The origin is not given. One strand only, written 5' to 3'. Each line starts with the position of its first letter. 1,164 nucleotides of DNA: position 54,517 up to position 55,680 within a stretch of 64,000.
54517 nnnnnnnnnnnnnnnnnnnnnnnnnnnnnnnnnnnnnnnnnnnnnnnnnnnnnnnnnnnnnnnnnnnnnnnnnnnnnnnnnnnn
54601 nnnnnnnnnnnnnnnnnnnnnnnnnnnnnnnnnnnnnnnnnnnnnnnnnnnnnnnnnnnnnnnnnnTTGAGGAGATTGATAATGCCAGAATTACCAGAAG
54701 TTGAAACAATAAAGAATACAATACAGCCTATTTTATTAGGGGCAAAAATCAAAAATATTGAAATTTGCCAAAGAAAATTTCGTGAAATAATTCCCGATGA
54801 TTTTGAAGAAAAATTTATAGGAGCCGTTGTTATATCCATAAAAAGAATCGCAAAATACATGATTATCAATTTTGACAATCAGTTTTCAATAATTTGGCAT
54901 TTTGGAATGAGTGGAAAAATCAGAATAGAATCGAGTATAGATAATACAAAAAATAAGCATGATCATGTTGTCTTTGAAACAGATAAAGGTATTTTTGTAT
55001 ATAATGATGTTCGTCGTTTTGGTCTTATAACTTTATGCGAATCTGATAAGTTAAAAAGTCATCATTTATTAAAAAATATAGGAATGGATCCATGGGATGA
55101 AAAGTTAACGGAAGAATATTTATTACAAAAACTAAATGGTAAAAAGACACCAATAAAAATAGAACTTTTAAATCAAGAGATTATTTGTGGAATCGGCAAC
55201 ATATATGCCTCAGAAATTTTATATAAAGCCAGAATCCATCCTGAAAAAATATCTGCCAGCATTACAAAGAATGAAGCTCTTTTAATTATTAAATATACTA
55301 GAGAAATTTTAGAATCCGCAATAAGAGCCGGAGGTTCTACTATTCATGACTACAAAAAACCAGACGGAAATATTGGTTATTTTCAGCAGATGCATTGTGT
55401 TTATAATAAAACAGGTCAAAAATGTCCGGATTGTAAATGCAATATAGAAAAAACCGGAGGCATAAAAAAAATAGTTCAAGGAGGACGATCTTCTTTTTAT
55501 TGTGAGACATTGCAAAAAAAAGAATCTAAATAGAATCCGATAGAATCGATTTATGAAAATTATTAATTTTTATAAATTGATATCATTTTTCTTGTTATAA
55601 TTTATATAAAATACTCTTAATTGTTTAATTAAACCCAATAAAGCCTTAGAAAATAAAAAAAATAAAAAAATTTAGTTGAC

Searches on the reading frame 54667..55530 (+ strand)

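Call 55: search_protein_families(library=pfam, proteins=[window:54667-55530:+], max_evalue=0.000001)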
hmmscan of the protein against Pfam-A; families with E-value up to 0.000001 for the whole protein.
window:54667-55530:+ (288 aa): 2 families
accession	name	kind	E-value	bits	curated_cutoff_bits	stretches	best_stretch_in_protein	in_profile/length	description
PF01149.29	Fapy_DNA_glyco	-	2.8e-30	105.8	25.5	1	6-120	1-116/117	Formamidopyrimidine-DNA glycosylase N-terminal domain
PF06831.19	H2TH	-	2.4e-25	88.7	34.7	1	138-228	1-91/93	Formamidopyrimidine-DNA glycosylase H2TH domain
